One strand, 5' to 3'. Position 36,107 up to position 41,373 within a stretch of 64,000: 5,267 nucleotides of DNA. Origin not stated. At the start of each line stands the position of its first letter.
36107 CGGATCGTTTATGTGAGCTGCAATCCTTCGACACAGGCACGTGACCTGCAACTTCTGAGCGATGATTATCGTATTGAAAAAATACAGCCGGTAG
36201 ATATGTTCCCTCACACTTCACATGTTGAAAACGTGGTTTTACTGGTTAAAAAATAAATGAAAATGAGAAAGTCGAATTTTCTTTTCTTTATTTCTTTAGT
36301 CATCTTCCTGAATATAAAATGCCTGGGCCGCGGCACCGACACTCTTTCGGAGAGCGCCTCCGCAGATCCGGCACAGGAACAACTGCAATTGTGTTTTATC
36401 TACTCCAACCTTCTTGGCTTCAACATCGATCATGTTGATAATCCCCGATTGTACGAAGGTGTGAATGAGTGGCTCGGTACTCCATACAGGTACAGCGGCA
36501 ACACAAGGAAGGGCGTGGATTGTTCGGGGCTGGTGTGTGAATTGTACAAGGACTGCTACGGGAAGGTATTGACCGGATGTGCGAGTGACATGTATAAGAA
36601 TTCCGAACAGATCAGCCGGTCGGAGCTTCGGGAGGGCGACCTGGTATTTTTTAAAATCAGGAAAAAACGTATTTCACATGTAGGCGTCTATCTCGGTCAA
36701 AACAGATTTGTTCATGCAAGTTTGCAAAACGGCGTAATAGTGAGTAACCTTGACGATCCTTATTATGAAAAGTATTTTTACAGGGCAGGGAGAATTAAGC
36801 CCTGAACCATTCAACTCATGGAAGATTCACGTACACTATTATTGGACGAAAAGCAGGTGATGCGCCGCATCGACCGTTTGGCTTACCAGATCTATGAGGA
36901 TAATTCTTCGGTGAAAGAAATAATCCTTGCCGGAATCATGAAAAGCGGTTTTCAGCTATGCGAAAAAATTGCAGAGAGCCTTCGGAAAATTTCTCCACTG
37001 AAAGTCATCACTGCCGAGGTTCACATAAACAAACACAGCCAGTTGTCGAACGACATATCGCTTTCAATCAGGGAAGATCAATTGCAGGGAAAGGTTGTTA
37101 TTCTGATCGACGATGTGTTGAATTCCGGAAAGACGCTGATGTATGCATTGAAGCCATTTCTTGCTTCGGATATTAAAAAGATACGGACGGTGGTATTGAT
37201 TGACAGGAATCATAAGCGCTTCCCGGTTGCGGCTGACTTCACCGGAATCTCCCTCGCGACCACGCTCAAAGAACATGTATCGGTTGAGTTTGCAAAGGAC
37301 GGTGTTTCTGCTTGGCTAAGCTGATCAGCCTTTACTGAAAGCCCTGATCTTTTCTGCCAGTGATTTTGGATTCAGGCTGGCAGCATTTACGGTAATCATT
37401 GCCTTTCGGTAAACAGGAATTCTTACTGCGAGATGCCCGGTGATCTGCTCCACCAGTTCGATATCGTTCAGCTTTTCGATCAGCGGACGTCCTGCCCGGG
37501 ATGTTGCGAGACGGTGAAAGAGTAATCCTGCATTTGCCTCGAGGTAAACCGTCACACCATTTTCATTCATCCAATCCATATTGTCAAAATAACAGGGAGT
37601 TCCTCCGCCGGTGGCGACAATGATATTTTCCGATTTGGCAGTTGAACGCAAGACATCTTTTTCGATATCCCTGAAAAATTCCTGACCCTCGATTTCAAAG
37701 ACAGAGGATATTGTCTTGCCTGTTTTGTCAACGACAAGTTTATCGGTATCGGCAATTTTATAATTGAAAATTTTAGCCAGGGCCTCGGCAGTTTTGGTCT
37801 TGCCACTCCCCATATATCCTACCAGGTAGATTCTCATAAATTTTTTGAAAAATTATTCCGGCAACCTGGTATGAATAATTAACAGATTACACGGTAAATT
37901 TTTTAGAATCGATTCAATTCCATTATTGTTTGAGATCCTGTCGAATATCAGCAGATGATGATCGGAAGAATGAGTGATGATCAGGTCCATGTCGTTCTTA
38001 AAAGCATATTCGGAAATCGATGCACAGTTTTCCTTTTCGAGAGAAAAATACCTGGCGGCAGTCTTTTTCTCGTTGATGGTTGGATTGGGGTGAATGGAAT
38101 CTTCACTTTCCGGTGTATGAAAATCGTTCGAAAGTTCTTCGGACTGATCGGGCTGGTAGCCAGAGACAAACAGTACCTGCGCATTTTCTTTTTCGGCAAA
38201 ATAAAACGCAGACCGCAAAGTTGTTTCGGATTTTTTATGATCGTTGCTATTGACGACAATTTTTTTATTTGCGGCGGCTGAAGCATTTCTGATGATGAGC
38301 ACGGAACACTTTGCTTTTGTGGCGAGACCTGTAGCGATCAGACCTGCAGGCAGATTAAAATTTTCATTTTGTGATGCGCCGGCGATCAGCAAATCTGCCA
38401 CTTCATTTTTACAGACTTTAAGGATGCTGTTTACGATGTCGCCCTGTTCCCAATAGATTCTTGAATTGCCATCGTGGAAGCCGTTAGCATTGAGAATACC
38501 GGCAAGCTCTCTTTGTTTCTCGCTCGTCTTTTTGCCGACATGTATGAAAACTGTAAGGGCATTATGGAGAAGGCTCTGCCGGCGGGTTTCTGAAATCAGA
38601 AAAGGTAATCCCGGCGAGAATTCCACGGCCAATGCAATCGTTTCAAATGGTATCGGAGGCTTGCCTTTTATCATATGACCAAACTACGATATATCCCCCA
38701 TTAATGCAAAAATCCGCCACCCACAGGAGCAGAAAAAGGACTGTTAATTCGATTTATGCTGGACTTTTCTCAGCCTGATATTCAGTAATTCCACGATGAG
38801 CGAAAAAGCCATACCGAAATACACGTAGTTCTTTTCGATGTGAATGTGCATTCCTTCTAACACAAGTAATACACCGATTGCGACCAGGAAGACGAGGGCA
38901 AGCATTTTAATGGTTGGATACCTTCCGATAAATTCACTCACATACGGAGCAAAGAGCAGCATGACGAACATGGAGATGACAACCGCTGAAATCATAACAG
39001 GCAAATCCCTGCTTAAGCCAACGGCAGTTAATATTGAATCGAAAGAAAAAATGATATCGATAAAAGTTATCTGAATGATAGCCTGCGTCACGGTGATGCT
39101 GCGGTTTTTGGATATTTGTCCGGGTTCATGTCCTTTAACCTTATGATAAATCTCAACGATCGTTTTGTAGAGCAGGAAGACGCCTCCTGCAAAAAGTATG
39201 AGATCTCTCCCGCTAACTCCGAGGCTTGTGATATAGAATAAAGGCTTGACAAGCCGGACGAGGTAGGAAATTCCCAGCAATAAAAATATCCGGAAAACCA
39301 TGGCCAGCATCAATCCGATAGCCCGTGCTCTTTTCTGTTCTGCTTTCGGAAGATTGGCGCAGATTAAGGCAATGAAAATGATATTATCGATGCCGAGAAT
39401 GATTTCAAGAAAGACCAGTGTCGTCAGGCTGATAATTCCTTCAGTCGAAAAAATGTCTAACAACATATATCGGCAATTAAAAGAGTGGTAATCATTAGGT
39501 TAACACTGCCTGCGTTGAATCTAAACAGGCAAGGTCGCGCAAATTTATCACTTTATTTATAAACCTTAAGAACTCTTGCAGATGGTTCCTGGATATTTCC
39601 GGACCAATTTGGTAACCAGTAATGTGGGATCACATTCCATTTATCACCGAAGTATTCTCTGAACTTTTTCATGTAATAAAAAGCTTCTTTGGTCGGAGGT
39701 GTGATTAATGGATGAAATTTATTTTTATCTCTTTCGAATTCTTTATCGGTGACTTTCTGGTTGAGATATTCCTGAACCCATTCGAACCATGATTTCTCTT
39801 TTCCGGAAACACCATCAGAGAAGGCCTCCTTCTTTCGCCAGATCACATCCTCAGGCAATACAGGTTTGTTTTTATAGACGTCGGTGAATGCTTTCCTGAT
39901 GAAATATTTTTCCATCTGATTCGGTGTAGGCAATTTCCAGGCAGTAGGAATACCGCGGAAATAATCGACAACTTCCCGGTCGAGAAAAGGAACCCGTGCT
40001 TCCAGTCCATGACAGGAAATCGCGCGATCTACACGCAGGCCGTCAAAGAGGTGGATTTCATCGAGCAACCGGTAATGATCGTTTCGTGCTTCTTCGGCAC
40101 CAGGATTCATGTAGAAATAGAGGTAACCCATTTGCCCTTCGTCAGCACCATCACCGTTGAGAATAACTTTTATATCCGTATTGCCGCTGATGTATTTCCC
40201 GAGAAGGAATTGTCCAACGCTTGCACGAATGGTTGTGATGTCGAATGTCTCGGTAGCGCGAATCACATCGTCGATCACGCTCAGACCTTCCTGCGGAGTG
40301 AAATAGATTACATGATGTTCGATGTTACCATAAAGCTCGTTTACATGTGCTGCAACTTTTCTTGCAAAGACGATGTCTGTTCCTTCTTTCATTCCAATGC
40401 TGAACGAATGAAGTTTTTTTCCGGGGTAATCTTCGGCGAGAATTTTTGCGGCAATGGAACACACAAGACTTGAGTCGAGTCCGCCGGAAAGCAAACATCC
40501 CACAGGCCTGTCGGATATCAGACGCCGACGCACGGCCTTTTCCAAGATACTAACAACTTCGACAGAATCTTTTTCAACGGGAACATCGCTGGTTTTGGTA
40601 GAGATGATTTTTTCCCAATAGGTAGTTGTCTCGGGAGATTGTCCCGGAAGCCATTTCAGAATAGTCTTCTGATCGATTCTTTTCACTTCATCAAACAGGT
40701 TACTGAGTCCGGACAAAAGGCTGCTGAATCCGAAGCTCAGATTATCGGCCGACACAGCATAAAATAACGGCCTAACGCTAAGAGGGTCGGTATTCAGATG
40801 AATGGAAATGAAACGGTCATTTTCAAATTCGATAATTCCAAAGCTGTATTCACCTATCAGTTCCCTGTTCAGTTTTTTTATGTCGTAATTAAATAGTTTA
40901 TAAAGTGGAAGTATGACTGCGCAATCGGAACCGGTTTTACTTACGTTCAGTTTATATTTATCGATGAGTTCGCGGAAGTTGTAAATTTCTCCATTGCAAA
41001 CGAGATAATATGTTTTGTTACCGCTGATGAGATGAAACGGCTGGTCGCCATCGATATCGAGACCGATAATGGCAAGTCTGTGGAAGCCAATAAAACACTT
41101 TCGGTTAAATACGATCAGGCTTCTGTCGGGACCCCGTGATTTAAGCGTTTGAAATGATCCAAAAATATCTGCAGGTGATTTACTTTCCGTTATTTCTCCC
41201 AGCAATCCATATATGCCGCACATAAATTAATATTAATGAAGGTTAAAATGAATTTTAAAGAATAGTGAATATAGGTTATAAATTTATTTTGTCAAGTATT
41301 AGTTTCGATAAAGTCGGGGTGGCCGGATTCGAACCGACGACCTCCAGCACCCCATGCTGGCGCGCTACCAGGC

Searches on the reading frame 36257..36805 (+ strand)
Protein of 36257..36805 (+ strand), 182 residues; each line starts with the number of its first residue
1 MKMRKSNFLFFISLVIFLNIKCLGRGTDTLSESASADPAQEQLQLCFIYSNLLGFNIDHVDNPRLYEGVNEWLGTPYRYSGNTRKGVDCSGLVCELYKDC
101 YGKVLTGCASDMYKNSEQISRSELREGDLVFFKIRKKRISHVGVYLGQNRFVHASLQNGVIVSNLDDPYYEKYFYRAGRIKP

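Call 7: search_protein_families(library=pfam, proteins=[window:36257-36805:+], max_evalue=0.001)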
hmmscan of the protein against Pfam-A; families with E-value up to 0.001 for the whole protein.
window:36257-36805:+ (182 aa): 1 family
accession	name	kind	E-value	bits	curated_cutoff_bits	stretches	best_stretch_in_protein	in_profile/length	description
PF00877.26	NLPC_P60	-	1.5e-28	99.3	23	1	74-178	1-104/105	NlpC/P60 family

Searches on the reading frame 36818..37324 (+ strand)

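Call 7: search_protein_families(library=pfam, proteins=[window:36818-37324:+], max_evalue=0.001)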
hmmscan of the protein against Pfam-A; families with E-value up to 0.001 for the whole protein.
window:36818-37324:+ (168 aa): 3 families
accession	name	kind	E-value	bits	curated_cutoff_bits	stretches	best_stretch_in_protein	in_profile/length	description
PF00156.33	Pribosyltran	-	1.1e-21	77.2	26.3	1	8-144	5-140/158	Phosphoribosyl transferase domain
PF14681.12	UPRTase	-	1.8e-06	28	27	1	31-148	63-179/206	Uracil phosphoribosyltransferase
PF24390.1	PRTase-CE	-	0.0002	21.8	27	1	41-124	74-140/253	PRTase-CE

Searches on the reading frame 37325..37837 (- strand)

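Call 7: search_protein_families(library=pfam, proteins=[window:37325-37837:-], max_evalue=0.001)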
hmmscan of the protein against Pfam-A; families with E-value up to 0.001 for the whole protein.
window:37325-37837:- (170 aa): 3 families
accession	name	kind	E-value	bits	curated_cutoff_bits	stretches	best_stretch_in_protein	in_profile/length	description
PF01202.28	SKI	-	5.6e-34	118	22.1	1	9-165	1-155/159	Shikimate kinase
PF13238.12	AAA_18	-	9.9e-08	32.9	29.4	1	3-127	1-125/128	AAA domain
PF03668.21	RapZ-like_N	-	0.00056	20.2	25.4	0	96-167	85-153/158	RapZ-like N-terminal domain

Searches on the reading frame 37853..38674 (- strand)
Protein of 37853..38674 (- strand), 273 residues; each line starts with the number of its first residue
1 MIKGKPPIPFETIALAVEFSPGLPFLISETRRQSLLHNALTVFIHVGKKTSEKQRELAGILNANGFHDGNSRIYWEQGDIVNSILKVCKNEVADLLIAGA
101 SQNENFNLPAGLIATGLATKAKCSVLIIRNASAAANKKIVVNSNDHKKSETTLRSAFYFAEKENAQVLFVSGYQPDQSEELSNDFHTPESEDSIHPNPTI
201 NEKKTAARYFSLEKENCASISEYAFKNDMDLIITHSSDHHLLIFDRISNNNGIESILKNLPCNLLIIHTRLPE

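Call 7: search_protein_families(library=pfam, proteins=[window:37853-38674:-], max_evalue=0.001)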
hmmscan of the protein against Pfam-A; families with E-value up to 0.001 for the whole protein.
window:37853-38674:- (273 aa): 1 family
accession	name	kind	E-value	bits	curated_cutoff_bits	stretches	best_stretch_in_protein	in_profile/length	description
PF00582.32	Usp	-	2.8e-11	44.6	24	1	61-129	72-141/141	Universal stress protein family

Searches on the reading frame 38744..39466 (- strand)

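Call 7: search_protein_families(library=pfam, proteins=[window:38744-39466:-], max_evalue=0.001)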
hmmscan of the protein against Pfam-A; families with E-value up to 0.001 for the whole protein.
window:38744-39466:- (240 aa): 1 family
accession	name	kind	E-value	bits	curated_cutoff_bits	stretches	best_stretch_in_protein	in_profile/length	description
PF03741.22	TerC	-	7.7e-48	163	27.8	1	16-204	2-177/178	Integral membrane protein TerC family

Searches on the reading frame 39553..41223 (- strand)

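Call 7: search_protein_families(library=pfam, proteins=[window:39553-41223:-], max_evalue=0.001)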
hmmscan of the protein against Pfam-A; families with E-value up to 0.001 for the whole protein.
window:39553-41223:- (556 aa): 3 families
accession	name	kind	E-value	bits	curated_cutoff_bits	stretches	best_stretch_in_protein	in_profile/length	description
PF00733.27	Asn_synthase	-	4e-63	214.6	21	2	225-375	4-142/354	Asparagine synthase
PF13537.11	GATase_7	-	6.8e-19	68.5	25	1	49-173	3-121/123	Glutamine amidotransferase domain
PF13522.11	GATase_6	-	2.9e-17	63.4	27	1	33-166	2-129/130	Glutamine amidotransferase domain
